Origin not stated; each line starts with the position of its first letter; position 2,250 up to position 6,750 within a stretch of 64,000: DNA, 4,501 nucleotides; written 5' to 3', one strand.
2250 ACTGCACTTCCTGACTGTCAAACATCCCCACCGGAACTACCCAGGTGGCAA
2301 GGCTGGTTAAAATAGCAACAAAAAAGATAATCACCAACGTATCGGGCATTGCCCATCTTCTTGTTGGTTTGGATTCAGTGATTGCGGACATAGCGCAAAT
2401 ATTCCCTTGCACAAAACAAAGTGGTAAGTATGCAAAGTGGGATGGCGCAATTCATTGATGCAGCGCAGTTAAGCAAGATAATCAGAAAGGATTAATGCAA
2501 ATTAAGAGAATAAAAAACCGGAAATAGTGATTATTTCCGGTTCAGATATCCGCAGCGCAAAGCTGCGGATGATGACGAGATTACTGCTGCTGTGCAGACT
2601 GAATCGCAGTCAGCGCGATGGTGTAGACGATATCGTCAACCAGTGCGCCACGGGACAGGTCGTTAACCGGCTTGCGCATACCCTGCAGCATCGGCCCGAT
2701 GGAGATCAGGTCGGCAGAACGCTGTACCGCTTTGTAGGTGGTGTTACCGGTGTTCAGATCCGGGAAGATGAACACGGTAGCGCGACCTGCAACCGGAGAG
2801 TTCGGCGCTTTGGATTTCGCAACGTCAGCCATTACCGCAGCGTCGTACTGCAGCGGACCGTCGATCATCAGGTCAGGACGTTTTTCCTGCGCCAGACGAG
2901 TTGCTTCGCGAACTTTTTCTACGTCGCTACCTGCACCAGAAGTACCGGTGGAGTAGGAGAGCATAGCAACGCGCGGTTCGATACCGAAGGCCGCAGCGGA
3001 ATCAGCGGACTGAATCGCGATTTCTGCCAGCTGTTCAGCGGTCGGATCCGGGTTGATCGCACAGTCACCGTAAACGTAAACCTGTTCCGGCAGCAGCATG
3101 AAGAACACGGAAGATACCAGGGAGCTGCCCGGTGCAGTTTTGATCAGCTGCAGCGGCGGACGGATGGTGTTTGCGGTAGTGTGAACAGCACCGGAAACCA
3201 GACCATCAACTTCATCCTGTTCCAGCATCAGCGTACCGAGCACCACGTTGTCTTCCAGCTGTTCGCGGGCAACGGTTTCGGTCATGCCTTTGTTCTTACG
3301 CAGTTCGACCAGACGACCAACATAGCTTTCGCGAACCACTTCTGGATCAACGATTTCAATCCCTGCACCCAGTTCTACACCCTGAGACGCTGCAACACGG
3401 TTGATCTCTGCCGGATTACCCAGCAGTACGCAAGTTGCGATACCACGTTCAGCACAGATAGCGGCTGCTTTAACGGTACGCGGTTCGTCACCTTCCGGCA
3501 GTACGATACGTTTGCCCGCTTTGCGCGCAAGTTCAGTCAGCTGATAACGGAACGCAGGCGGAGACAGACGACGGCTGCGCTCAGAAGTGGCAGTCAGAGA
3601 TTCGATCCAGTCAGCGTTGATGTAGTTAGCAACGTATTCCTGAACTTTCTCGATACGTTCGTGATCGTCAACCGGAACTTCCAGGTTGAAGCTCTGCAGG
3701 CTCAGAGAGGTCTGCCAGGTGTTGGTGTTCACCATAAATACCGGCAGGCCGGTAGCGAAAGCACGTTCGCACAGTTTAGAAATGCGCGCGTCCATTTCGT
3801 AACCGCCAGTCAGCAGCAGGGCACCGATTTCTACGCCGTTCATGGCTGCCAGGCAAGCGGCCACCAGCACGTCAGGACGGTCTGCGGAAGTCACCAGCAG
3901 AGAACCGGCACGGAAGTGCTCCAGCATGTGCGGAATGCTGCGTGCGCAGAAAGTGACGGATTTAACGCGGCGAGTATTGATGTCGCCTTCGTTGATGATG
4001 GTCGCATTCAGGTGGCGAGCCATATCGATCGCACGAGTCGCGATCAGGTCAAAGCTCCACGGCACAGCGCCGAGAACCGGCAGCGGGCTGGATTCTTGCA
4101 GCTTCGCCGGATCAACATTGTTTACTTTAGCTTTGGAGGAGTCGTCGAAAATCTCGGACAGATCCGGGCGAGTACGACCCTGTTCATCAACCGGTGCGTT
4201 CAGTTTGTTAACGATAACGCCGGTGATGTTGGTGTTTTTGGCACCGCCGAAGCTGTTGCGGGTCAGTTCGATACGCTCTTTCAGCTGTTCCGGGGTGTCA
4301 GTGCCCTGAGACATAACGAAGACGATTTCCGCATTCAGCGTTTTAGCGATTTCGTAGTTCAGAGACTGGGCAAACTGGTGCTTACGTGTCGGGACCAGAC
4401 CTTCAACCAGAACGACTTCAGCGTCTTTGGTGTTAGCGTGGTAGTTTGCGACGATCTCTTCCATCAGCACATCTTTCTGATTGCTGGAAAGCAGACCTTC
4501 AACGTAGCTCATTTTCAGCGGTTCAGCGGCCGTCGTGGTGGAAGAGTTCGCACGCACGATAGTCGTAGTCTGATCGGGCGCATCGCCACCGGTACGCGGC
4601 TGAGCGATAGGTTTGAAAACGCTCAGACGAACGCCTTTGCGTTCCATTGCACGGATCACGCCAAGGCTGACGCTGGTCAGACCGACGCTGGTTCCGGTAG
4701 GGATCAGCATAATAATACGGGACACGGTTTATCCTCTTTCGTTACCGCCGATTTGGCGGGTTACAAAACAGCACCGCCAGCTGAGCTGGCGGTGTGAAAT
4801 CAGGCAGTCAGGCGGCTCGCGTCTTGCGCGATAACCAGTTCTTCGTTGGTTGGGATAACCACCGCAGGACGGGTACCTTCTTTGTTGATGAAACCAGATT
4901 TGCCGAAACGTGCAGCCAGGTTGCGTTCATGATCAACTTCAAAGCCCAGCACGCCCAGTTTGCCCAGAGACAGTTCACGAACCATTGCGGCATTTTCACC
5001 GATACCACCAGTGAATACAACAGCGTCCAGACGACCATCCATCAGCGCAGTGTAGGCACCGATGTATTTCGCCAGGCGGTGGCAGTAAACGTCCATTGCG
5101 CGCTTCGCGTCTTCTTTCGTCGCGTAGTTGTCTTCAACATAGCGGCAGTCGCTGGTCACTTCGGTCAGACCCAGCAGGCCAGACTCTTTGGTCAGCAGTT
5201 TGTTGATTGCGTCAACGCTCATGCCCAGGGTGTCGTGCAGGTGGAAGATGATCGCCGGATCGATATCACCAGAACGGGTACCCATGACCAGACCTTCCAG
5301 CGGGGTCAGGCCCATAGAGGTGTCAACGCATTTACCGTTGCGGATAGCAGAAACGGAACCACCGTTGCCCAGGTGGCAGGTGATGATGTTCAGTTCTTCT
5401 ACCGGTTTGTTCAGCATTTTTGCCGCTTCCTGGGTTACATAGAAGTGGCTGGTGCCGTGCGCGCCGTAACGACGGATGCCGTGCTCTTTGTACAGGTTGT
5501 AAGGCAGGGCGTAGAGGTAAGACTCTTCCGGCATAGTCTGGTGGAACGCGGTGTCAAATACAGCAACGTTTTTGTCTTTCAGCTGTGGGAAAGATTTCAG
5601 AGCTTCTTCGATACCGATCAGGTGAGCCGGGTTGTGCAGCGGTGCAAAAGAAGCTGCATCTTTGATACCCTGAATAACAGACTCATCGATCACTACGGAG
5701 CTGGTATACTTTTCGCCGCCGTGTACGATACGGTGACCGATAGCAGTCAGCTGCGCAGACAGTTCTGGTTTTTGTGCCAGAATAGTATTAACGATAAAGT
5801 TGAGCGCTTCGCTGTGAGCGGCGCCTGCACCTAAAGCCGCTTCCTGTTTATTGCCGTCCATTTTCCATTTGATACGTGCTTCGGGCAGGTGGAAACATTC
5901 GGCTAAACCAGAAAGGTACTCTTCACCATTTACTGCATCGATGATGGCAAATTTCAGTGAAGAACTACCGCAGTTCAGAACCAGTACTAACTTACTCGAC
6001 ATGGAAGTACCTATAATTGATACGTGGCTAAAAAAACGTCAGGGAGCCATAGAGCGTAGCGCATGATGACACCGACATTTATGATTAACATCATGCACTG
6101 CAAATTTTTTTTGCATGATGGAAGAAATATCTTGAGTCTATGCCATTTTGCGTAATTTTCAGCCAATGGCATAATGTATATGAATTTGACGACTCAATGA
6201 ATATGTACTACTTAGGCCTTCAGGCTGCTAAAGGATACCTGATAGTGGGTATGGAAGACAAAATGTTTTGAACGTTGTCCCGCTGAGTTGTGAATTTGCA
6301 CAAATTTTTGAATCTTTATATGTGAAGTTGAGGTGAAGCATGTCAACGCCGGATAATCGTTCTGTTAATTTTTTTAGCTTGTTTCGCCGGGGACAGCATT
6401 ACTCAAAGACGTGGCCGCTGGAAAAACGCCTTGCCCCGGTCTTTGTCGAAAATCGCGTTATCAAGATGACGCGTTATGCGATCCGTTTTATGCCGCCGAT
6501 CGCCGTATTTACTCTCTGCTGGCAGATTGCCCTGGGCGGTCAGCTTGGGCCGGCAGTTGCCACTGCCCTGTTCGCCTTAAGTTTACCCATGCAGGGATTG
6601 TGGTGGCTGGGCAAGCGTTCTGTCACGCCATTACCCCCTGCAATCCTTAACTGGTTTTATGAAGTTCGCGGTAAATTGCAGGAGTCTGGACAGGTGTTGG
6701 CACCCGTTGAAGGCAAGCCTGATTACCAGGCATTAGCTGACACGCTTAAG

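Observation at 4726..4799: Structured 74-nt ackA-pta intercistronic region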

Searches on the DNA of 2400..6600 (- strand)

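Call 5: search_rna_families(source=window, start=2400, end=6600, threshold=evalue, max_evalue=10)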
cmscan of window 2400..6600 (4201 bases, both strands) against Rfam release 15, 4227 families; matches with E-value up to 10: 7.
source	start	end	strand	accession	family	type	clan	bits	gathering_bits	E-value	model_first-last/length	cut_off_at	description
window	6087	6153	-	RF00202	snoR66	Gene; snRNA; snoRNA; CD-box;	-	19.1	43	2.2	1-76/76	no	Small nucleolar RNA R66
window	2480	2538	-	RF01642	ceN54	Gene; snRNA; snoRNA; CD-box;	-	17.3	60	3.6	1-68/68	no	Caenorhabditis snoRNA ceN54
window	2563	2609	+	RF00283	SCARNA18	Gene; snRNA; snoRNA; scaRNA;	-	17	40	4.5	1-83/83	no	small Cajal body-specific RNA 18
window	4766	4806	-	RF02399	NsiR1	Gene; sRNA;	-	16.8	39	7.8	1-60/60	no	Nitrogen stress-induced RNA 1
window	5446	5541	-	RF02086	Yar_2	Gene; lncRNA;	-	15.7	50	5.4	1-74/74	no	Yellow-achaete intergenic RNA conserved region 2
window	4735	4793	+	RF00624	P9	Gene;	-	15.5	43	7.9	1-74/74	no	Pseudomonas sRNA P9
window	6075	6124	+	RF01748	nuoG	Cis-reg;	-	15.5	33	8.8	1-43/43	no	nuoG RNA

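Call 6: search_dna_similar(query=window:4600-4950:-, collection=ecoli_genomes, mode=near, max_rows=12, rows=spread)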
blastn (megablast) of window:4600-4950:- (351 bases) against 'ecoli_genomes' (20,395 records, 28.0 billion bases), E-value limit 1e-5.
Records with a match: 5425; places in all: 5425; records where one place covers at least 80% of the query: 5425.
Genomes with a match: 5425 of 5426; with a place that covers at least 80% of the query: 5425. Places per genome that has any: lowest 1, median 1, highest 1. On chromosomes: 5425 places; on plasmids: 0.
Best place of each record, by identity: >=99% 5406; 95-99% 19.
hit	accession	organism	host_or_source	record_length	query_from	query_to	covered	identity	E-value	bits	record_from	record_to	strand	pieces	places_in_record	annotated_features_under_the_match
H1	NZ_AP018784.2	Escherichia coli strain SK1144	-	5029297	1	351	100%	100.0%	0e+0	649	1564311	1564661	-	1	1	ackA: acetate kinase | pta: phosphate acetyltransferase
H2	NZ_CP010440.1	Escherichia coli K-12 strain K-12 MG1655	not applicable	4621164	1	351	100%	100.0%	0e+0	649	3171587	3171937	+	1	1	ackA: acetate kinase | pta: phosphate acetyltransferase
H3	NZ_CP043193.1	Escherichia coli O16:H48 strain PG20180063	mouse gut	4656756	1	351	100%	100.0%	0e+0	649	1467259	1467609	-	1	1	ackA: acetate kinase | pta: phosphate acetyltransferase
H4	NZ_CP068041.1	Escherichia coli strain XJW9B277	Bovine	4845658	1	351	100%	100.0%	0e+0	649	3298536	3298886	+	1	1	ackA: acetate kinase | pta: phosphate acetyltransferase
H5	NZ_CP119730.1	Escherichia coli strain E32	chicken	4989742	1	351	100%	100.0%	0e+0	649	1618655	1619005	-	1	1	ackA: acetate kinase | pta: phosphate acetyltransferase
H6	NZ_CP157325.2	Escherichia coli strain J53-KPC_Vir-TC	Homo sapiens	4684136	1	351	100%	100.0%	0e+0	649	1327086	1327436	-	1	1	ackA: acetate kinase | pta: phosphate acetyltransferase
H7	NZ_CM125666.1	Escherichia coli strain 2020S05-013-18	not applicable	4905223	1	351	100%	100.0%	0e+0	649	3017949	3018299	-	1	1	ackA: acetate kinase | pta: phosphate acetyltransferase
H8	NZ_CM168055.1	Escherichia coli strain MC4100_0.024L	MHBCA broth culture with 0.024 uM BLOR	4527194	1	351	100%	100.0%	0e+0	649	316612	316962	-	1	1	ackA: acetate kinase | pta: phosphate acetyltransferase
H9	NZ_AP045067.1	Escherichia coli strain JNE23-011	Homo sapiens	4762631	1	351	100%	100.0%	0e+0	649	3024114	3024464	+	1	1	ackA: acetate kinase | pta: phosphate acetyltransferase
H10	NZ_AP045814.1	Escherichia coli strain 23CRST044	Homo sapiens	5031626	1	351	100%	100.0%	0e+0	649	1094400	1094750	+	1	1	ackA: acetate kinase | pta: phosphate acetyltransferase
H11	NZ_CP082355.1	Escherichia coli strain VCSW5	Soil/drain sediment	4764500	1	351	100%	99.7%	0e+0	643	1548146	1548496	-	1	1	ackA: acetate kinase | pta: phosphate acetyltransferase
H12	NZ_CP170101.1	Escherichia coli BL21 strain BL21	missing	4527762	1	351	80%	99.6%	5e-72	514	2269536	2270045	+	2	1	ackA: acetate kinase | integrase | pta: phosphate acetyltransferase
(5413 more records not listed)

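Call 11: get_annotated_region(hit=H2, flank=3000)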
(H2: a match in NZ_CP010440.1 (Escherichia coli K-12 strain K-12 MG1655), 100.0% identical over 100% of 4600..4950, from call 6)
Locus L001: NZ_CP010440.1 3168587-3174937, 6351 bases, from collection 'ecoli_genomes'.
description: Escherichia coli K-12 strain K-12 MG1655 chromosome, complete genome
organism: Escherichia coli K-12 strain K-12 MG1655 (NCBI taxid 83333)
replicon: chromosome; assembly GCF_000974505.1
host: -; source: not applicable; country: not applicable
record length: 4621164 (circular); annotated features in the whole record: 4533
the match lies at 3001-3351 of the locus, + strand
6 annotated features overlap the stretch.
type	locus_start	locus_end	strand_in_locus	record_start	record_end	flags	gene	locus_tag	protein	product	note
CDS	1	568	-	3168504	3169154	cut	hxpA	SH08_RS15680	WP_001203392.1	hexitol phosphatase HxpA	-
CDS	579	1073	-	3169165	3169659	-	yfbU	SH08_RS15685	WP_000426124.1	YfbU family protein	-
CDS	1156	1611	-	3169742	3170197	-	yfbV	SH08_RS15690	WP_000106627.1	terminus macrodomain insulation protein YfbV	-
CDS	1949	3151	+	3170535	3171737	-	ackA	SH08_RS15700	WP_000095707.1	acetate kinase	-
CDS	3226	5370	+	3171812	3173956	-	pta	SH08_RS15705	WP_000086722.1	phosphate acetyltransferase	-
CDS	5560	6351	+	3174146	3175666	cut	yfcC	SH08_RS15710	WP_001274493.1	putative basic amino acid antiporter YfcC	-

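Call 65: search_dna_similar(query=window:4726-4799:-, collection=ecoli_genomes, mode=distant, max_evalue=1, max_rows=8, rows=spread)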
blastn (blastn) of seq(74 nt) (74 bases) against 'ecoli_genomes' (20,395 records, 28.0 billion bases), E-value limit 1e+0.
Records with a match: 5424; places in all: 5424; records where one place covers at least 80% of the query: 5424.
Genomes with a match: 5424 of 5426; with a place that covers at least 80% of the query: 5424. Places per genome that has any: lowest 1, median 1, highest 1. On chromosomes: 5424 places; on plasmids: 0.
Best place of each record, by identity: >=99% 5141; 95-99% 283.
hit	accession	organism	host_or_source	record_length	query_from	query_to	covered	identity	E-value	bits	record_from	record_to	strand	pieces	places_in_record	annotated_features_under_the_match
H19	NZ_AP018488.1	Escherichia coli O157:H7 strain PV15-279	Homo sapiens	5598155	1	74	100%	100.0%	3e-29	134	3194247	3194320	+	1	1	none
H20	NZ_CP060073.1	Escherichia coli strain G4/9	Homo sapiens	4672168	1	74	100%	100.0%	3e-29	134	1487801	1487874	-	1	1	none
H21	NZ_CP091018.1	Escherichia coli strain STEC307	mutton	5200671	1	74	100%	100.0%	3e-29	134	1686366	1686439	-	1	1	none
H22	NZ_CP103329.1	Escherichia coli strain ZY22049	feces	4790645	1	74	100%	100.0%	3e-29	134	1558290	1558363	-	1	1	none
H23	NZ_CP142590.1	Escherichia coli strain 64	Sika deer feces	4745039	1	74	100%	100.0%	3e-29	134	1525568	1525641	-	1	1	none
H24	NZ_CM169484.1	Escherichia coli strain EC18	Homo sapiens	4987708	1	74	100%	100.0%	3e-29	134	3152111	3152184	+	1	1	none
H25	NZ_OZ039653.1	Escherichia coli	-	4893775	1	74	100%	100.0%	3e-29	134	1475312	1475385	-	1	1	none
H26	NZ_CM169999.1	Escherichia coli strain N96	Tibetan Pig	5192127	1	74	100%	97.3%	2e-26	125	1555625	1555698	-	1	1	none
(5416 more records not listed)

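Call 82: get_annotated_region(hit=H26, flank=10)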
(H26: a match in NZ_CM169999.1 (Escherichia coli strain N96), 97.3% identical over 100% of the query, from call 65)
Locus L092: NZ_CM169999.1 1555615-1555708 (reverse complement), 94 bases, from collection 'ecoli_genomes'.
description: Escherichia coli strain N96 chromosome, whole genome shotgun sequence
organism: Escherichia coli strain N96 (NCBI taxid 562)
replicon: chromosome; assembly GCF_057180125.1
host: Tibetan Pig; source: feces; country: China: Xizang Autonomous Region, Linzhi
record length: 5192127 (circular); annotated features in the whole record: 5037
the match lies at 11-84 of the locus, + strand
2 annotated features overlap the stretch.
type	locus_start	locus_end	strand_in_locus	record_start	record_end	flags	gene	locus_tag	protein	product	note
CDS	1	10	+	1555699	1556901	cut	ackA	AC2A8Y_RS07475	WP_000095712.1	acetate kinase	-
CDS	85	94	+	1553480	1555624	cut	pta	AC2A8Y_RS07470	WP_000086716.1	phosphate acetyltransferase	-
